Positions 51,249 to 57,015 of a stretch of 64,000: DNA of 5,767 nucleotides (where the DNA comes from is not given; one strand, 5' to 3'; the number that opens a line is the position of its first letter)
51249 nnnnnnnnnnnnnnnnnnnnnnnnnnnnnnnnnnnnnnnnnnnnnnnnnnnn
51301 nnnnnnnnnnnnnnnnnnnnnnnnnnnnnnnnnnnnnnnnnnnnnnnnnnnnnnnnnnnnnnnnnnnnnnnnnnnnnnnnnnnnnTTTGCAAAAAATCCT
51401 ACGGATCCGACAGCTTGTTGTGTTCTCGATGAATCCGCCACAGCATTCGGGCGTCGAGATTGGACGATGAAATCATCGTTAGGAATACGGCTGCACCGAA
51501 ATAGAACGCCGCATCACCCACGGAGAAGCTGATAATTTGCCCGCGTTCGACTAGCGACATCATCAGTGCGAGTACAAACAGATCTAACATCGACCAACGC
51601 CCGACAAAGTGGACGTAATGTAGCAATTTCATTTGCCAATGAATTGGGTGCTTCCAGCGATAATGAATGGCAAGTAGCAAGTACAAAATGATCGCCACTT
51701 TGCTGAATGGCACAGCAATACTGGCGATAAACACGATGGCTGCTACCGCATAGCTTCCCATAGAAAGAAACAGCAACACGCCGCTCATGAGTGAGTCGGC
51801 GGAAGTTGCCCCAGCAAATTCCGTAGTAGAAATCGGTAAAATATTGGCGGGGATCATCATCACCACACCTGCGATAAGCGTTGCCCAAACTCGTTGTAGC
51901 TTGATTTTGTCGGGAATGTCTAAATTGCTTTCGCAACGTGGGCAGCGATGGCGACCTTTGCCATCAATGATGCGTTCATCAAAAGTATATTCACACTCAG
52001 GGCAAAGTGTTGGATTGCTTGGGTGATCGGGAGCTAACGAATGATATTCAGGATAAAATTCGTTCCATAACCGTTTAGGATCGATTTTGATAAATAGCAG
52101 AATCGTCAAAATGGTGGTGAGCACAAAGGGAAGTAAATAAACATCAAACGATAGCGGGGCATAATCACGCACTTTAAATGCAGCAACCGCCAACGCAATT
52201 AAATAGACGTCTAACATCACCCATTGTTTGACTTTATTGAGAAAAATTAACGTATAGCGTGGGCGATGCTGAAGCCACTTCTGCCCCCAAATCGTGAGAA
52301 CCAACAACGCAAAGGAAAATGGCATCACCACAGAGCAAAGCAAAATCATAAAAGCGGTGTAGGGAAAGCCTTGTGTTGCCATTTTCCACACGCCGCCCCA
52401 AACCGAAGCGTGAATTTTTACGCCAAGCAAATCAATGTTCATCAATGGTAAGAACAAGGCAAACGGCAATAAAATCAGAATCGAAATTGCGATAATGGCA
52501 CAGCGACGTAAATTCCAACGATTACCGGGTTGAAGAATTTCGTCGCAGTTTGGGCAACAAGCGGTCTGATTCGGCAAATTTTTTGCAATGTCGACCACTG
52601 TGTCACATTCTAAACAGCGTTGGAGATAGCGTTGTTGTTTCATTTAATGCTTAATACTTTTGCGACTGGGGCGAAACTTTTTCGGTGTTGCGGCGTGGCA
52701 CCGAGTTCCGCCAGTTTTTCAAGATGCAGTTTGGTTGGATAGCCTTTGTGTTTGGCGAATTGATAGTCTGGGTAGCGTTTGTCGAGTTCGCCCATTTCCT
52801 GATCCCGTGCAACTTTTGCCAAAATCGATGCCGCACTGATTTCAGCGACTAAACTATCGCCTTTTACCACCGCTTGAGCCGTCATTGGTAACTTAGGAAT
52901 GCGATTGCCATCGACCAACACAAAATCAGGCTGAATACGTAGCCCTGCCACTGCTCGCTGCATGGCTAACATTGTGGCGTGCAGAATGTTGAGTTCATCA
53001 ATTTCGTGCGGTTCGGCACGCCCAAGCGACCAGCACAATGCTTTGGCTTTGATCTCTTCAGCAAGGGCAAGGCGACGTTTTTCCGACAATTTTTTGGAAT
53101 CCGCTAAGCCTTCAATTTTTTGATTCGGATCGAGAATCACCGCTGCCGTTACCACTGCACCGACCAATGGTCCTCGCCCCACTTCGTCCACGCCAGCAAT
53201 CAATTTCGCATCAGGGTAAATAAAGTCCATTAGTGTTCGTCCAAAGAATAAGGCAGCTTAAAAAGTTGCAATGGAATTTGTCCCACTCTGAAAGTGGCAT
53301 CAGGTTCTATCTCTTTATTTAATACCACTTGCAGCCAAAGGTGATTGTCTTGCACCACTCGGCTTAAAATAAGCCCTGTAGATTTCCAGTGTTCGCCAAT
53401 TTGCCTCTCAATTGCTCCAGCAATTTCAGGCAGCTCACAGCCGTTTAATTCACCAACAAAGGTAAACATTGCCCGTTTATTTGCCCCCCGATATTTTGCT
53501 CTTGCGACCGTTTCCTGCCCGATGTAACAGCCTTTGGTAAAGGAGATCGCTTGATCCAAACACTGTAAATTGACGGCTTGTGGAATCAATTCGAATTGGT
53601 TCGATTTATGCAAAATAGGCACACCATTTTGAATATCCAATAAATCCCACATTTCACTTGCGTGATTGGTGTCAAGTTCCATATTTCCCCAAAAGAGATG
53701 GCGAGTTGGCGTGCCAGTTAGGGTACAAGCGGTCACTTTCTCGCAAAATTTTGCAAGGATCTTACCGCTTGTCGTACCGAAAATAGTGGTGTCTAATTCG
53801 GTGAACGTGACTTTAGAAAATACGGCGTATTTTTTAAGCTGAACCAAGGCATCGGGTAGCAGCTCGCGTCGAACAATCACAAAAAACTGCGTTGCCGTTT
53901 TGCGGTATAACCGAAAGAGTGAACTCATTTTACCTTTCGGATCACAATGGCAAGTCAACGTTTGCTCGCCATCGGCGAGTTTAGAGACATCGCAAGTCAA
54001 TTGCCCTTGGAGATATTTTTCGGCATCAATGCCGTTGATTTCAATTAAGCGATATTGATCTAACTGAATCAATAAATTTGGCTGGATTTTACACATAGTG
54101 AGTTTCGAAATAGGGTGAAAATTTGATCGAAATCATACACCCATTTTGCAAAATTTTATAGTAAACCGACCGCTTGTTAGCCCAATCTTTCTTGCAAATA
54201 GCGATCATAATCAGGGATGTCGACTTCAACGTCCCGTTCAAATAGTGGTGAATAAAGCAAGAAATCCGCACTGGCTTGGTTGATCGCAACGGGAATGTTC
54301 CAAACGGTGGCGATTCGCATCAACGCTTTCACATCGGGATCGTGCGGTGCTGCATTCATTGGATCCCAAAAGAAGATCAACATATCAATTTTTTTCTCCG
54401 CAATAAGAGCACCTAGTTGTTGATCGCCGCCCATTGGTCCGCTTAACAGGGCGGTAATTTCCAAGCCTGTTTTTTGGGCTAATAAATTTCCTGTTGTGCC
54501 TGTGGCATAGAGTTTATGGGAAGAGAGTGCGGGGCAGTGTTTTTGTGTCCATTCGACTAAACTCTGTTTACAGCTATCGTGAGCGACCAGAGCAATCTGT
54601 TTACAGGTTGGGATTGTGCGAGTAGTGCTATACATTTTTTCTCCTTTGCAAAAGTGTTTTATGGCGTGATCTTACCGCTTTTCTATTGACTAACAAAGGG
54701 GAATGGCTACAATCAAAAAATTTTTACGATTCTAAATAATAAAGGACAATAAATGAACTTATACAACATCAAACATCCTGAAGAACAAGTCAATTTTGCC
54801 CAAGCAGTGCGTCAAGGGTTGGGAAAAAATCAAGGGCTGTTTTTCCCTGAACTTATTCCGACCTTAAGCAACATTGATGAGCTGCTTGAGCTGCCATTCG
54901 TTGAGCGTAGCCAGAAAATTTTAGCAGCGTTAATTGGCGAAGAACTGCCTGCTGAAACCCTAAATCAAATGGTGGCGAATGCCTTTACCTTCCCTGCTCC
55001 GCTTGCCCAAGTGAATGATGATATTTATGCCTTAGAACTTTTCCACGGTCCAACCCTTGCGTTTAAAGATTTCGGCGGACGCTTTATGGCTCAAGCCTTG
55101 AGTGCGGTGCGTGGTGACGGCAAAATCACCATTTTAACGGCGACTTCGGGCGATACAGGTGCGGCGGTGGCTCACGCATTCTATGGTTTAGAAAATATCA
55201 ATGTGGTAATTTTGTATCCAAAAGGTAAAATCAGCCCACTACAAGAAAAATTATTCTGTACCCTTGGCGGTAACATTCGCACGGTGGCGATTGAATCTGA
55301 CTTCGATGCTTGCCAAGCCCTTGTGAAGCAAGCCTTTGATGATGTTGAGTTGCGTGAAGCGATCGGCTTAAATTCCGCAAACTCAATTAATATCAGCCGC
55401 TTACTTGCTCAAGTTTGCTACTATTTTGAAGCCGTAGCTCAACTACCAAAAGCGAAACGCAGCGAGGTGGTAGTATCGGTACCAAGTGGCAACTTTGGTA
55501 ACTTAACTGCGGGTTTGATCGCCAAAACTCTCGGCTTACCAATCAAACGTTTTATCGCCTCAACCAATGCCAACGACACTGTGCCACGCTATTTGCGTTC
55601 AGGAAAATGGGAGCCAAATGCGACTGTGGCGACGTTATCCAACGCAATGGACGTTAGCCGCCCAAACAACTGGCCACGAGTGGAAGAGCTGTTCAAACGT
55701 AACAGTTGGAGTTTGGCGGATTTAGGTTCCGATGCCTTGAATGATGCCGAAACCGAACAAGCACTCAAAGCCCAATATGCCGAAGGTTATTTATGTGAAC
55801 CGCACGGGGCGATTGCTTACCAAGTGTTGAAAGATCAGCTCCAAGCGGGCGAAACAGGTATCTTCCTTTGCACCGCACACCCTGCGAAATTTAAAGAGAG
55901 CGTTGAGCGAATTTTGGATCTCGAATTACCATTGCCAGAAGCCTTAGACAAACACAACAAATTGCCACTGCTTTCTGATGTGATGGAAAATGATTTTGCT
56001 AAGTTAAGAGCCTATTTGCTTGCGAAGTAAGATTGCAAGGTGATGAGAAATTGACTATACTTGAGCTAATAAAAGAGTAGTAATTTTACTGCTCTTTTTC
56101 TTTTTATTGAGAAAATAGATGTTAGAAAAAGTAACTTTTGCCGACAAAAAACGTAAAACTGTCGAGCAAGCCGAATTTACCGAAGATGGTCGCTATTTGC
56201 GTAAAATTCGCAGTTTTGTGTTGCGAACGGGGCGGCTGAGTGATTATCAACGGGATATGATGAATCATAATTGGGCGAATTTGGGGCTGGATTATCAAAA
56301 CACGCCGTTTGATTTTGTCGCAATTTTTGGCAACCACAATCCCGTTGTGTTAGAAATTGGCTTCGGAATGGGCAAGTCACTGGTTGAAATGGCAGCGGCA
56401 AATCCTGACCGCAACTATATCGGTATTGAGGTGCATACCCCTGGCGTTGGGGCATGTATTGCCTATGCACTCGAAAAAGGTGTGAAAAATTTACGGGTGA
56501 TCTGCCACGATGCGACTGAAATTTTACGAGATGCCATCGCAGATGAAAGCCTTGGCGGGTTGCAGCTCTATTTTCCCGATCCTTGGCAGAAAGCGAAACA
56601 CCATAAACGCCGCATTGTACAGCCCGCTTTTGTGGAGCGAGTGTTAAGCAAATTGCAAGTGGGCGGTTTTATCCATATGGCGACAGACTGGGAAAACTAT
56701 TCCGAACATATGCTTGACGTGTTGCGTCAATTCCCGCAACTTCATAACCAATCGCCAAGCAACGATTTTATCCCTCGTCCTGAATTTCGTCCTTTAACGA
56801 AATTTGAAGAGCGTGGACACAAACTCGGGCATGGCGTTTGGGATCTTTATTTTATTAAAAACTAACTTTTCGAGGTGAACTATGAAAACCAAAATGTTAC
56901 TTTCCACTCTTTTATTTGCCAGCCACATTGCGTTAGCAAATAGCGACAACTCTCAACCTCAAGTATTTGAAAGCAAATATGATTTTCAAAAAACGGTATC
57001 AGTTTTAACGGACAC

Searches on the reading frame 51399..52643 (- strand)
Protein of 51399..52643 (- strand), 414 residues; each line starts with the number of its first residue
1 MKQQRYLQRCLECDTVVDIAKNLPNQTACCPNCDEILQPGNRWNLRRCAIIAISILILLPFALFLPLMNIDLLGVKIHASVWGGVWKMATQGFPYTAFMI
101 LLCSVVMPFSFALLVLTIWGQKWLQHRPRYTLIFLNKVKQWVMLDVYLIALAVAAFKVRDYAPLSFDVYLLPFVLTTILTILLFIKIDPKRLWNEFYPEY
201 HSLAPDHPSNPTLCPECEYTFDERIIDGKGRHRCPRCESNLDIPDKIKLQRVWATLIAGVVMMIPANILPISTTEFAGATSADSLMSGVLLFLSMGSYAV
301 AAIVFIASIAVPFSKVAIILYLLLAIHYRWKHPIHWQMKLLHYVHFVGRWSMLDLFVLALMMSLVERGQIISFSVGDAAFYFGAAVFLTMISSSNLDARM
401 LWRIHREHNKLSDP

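Call 5: search_protein_families(library=pfam, proteins=[window:51399-52643:-])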
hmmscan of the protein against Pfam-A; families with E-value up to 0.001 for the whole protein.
window:51399-52643:- (414 aa): 2 families
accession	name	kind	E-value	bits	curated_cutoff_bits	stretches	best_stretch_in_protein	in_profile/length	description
PF04403.18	PqiA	-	1.7e-79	265.5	23.8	2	249-403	1-153/156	Paraquat-inducible protein A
PF09788.14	Tmemb_55A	-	1.1e-07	31.7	30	0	212-294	151-232/248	Transmembrane protein 55A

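Call 6: search_protein_families(library=ncbifam, proteins=[window:51399-52643:-])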
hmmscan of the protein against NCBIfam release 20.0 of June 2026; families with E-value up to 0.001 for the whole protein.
window:51399-52643:- (414 aa): 2 families
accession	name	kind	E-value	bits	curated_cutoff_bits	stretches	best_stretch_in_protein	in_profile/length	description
TIGR00155.1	pqiA_fam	subfamily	5.2e-148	493.4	260.35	1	7-403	13-402/403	PqiA/YebS family transporter subunit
NF011683.0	PRK15103.1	equivalog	2.1e-59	201.6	562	1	8-409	11-413/421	membrane integrity-associated transporter subunit PqiA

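Call 65: find_homologous_proteins(query=window:51399-52643:-, max_evalue=1e-60)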
Query window:51399-52643:- (414 aa): 625 proteins with E <= 1e-60 among 8000 candidates; the best 120 are listed.
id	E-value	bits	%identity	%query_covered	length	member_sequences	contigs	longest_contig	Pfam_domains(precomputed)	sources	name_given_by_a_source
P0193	3.0e-269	911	96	99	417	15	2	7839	PF09788.15,PF04403.19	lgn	-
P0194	3.7e-245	832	87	99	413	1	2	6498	PF09788.15,PF04403.19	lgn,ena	-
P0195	1.0e-243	827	88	99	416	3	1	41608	PF09788.15,PF04403.19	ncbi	ncbi:PqiA/YebS family transporter subunit [Ursidibacter sp. B-7004-1]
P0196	3.7e-243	825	87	99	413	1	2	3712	PF09788.15,PF04403.19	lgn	-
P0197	1.2e-242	823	86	99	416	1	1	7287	PF09788.15,PF04403.19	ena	-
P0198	5.8e-242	821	86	99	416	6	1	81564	PF09788.15,PF04403.19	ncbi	ncbi:PqiA/YebS family transporter subunit [Ursidibacter sp. B-7004-1]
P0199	3.5e-241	819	85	99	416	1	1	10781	PF09788.15,PF04403.19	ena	-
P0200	4.1e-241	818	86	99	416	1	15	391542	PF09788.15,PF04403.19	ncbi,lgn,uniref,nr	ncbi:paraquat-inducible protein A [Ursidibacter maritimus]|uniref:Paraquat-inducible protein A n=1 T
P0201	3.5e-234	795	83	99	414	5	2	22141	PF04403.19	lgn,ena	-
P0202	7.6e-234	794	82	100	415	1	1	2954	PF04403.19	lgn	-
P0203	1.8e-232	790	83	100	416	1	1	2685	PF09788.15,PF04403.19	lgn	-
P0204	2.2e-232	790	83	98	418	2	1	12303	PF04403.19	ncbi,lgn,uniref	ncbi:PqiA/YebS family transporter subunit [Glaesserella sp.]|uniref:PqiA/YebS family transporter sub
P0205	1.9e-231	786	82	99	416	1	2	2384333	PF04403.19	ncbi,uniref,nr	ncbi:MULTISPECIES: paraquat-inducible protein A [Glaesserella]|uniref:Paraquat-inducible protein A n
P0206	5.4e-230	782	81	99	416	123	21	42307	PF09788.15,PF04403.19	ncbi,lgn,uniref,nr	ncbi:paraquat-inducible protein A [Glaesserella parasuis]|uniref:paraquat-inducible protein A n=1 Ta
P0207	1.9e-229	780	81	99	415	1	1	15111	PF09788.15,PF04403.19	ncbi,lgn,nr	ncbi:hypothetical protein BMT54_10570 [Pasteurellaceae bacterium 15-036681]|nr:hypothetical protein 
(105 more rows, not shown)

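Call 66: find_encoding_contigs(protein=P0193, flank=10000, max_places=3)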
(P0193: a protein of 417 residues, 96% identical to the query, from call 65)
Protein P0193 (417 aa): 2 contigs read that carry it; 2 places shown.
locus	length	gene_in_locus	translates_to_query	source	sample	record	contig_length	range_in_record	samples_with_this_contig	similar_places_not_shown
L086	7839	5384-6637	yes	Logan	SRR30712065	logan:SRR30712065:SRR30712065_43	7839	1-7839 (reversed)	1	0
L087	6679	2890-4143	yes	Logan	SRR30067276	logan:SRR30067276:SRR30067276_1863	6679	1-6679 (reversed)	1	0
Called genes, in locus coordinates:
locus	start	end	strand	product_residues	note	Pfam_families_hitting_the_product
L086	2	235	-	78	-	?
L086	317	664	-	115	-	PF04320:YggL_50S_bp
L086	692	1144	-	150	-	PF03625:DUF302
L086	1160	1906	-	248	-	PF02390:Methyltransf_4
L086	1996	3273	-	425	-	PF14821:Thr_synth_N, PF00291:PALP, PF24857:THR4_C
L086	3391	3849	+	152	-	PF02142:MGS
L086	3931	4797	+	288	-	PF01571:GCV_T, PF21130:YgfZ_barrel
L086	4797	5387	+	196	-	PF01351:RNase_HII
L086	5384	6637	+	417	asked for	PF09788:Tmemb_55A (faint), PF04403:PqiA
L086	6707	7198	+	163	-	PF03737:RraA-like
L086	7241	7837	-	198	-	?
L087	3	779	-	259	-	?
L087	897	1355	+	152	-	PF02142:MGS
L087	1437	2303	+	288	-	PF01571:GCV_T, PF21130:YgfZ_barrel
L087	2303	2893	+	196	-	PF01351:RNase_HII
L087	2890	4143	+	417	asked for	PF09788:Tmemb_55A (faint), PF04403:PqiA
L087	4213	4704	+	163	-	PF03737:RraA-like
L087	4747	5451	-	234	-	PF01135:PCMT (weak), PF01596:Methyltransf_3 (weak), PF02353:CMAS (weak), PF05175:MTS, PF01170:UPF0020, PF13847:Methyltransf_31, PF08242:Methyltransf_12, PF13649:Methyltransf_25, +3 more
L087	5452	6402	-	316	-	PF00485:PRK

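Call 67: find_encoding_contigs(protein=P0200, flank=10000, max_places=2)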
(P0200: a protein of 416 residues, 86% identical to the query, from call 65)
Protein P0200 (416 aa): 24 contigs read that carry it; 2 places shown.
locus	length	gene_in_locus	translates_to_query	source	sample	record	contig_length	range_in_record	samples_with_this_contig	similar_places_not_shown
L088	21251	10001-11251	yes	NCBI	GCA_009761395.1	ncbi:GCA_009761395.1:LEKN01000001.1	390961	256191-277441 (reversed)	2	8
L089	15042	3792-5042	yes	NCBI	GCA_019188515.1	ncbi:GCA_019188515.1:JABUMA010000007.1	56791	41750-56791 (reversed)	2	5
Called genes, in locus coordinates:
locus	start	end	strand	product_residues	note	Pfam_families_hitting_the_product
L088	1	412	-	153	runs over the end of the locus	PF02810:SEC-C, PF17775:YchJ_M-like, PF02810:SEC-C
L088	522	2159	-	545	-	PF14849:YidC_periplas, PF02096:60KD_IMP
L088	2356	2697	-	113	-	PF01521:Fe-S_biosyn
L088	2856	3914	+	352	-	PF00106:adh_short (faint), PF01073:3Beta_HSD, PF01370:Epimerase, PF02719:Polysacc_synt_2, PF04321:RmlD_sub_bind, PF16363:GDP_Man_Dehyd, PF07993:NAD_binding_4 (weak)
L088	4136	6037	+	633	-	PF00012:HSP70, PF06723:MreB_Mbl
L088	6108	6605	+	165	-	-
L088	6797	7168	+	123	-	PF14526:Cass2 (faint)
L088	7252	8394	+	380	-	PF00226:DnaJ, PF01556:DnaJ_C, PF27659:CHP02642 (faint), PF00684:DnaJ_CXXCXGXG, PF27439:DnaJ_C_2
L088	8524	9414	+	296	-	PF01571:GCV_T (weak), PF21130:YgfZ_barrel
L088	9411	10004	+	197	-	PF01351:RNase_HII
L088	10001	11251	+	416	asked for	PF09788:Tmemb_55A (faint), PF04403:PqiA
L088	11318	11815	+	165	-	PF03737:RraA-like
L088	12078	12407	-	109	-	PF01503:PRA-PH (weak), PF03819:MazG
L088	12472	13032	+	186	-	PF18306:LDcluster4, PF03641:Lysine_decarbox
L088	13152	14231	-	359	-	PF01699:Na_Ca_ex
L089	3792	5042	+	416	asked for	PF09788:Tmemb_55A (faint), PF04403:PqiA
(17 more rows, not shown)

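Call 68: find_encoding_contigs(protein=P0201, flank=10000, max_places=2)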
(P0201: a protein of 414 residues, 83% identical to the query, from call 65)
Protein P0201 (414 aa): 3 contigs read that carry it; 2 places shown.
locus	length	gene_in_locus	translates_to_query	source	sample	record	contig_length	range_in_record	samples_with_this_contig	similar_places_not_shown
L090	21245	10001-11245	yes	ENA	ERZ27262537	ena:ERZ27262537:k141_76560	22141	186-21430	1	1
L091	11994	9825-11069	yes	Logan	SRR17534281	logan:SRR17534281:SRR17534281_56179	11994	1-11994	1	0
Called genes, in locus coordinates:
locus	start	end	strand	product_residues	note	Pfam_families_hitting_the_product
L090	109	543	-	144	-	PF02580:Tyr_Deacylase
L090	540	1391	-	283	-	PF03631:Virul_fac_BrkB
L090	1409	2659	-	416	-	PF00171:Aldedh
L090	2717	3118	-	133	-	PF00376:MerR, PF13411:MerR_1, PF09278:MerR-DNA-bind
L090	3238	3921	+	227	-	PF03713:DUF305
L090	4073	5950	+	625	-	PF02518:HATPase_c, PF13589:HATPase_c_3, PF01119:DNA_mis_repair, PF08676:MutL_C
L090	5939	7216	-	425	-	PF14821:Thr_synth_N, PF00291:PALP, PF24857:THR4_C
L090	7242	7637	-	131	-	PF01850:PIN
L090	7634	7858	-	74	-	-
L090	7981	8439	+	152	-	PF02142:MGS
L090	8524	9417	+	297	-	PF01571:GCV_T (weak), PF21130:YgfZ_barrel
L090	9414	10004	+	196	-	PF01351:RNase_HII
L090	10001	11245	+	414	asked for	PF04403:PqiA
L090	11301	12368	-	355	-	PF01408:GFO_IDH_MocA, PF03447:NAD_binding_3 (weak), PF02894:GFO_IDH_MocA_C, PF22725:GFO_IDH_MocA_C3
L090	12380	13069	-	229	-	PF00392:GntR, PF07729:FCD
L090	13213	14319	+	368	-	PF00005:ABC_tran, PF02463:SMC_N (weak), PF13304:AAA_21 (faint), PF17912:OB_MalK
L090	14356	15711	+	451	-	PF01547:SBP_bac_1, PF13416:SBP_bac_8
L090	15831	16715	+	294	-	PF00528:BPD_transp_1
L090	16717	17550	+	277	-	PF00528:BPD_transp_1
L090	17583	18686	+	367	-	PF01408:GFO_IDH_MocA, PF22725:GFO_IDH_MocA_C3, PF02894:GFO_IDH_MocA_C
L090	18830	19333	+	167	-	PF03737:RraA-like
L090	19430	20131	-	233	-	PF00398:RrnaAD (weak), PF01596:Methyltransf_3, PF05175:MTS, PF01170:UPF0020, PF06325:PrmA, PF13847:Methyltransf_31, PF08241:Methyltransf_11, PF13649:Methyltransf_25, +6 more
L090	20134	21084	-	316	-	PF00485:PRK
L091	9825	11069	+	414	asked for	PF04403:PqiA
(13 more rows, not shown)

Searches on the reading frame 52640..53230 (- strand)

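Call 5: search_protein_families(library=pfam, proteins=[window:52640-53230:-])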
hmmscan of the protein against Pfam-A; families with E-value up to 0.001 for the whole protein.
window:52640-53230:- (196 aa): 1 family
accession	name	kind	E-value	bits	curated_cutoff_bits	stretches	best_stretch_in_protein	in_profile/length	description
PF01351.25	RNase_HII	-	1.1e-44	153.2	25.8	1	12-188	1-198/199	Ribonuclease HII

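Call 6: search_protein_families(library=ncbifam, proteins=[window:52640-53230:-])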
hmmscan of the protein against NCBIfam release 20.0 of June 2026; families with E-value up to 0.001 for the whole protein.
window:52640-53230:- (196 aa): 10 families
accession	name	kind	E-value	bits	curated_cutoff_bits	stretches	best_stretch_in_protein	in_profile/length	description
NF000596.1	PRK00015.1-4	equivalog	4.7e-100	333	251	1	10-194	1-185/186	ribonuclease HII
NF000595.1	PRK00015.1-3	equivalog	1.2e-75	253.7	167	1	9-191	2-186/188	ribonuclease HII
NF000594.1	PRK00015.1-1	equivalog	5.3e-75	252.3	243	1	7-191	67-250/251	ribonuclease HII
NF010537.0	PRK13925.1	equivalog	7.7e-64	215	252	1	7-190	8-196/200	ribonuclease HII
NF010538.0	PRK13926.1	equivalog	3.1e-59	200.7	285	1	10-194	23-206/213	ribonuclease HII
NF000598.1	PRK00015.2-2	equivalog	1.6e-58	197.7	273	1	10-189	21-203/203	ribonuclease HII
NF000600.1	PRK00015.2-4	equivalog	2e-52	177.9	364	1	11-190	30-211/212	ribonuclease HII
NF011119.0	PRK14550.1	equivalog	9.4e-32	110.7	350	1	11-194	2-193/204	ribonuclease HII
TIGR00729.1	TIGR00729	equivalog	1.1e-20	74.6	123.3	1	11-155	1-166/207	ribonuclease HII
TIGR00716.1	rnhC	equivalog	8.5e-06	25.3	161.2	1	7-63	79-139/284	ribonuclease HIII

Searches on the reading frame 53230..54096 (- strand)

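Call 64: search_protein_families(library=pfam, proteins=[window:53230-54096:-], max_evalue=0.00001)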
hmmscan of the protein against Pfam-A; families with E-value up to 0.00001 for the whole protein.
window:53230-54096:- (288 aa): 2 families
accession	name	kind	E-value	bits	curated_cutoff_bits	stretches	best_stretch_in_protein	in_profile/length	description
PF21130.3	YgfZ_barrel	-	9.9e-19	67.6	27.2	1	206-271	1-65/68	YgfZ, beta-barrel domain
PF01571.26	GCV_T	-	9.3e-06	25.5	25.6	0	18-100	51-133/255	Aminomethyltransferase folate-binding domain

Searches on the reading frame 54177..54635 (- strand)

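Call 64: search_protein_families(library=pfam, proteins=[window:54177-54635:-], max_evalue=0.00001)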
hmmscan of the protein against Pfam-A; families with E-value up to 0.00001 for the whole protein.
window:54177-54635:- (152 aa): 1 family
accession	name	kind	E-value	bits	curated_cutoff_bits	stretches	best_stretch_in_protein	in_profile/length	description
PF02142.27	MGS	-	2.1e-18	66.7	24.1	1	26-117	2-93/94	MGS-like domain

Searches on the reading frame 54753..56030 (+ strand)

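Call 64: search_protein_families(library=pfam, proteins=[window:54753-56030:+], max_evalue=0.00001)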
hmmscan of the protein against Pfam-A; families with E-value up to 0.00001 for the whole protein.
window:54753-56030:+ (425 aa): 3 families
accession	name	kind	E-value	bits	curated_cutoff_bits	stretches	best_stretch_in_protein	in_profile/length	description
PF00291.31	PALP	-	3.2e-24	86.2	35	1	85-367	18-282/295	Pyridoxal-phosphate dependent enzyme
PF14821.11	Thr_synth_N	-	3e-11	43.7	25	1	10-78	9-79/79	Threonine synthase N terminus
PF24857.1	THR4_C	-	1.6e-06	28.6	27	0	356-389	9-42/85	Threonine synthase, C-terminal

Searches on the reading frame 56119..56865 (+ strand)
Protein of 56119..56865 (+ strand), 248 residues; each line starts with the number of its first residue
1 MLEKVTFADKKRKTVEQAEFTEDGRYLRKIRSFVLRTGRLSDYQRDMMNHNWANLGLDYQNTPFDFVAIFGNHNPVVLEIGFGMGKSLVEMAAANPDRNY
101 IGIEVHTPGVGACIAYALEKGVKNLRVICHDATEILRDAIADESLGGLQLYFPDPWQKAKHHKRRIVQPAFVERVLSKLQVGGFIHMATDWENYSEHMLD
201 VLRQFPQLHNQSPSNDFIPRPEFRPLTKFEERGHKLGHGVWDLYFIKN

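Call 64: search_protein_families(library=pfam, proteins=[window:56119-56865:+], max_evalue=0.00001)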
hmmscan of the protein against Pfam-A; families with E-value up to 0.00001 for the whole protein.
window:56119-56865:+ (248 aa): 1 family
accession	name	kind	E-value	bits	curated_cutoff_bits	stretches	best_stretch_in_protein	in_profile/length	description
PF02390.23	Methyltransf_4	-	1.5e-61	207.3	24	1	74-243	2-173/173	Putative methyltransferase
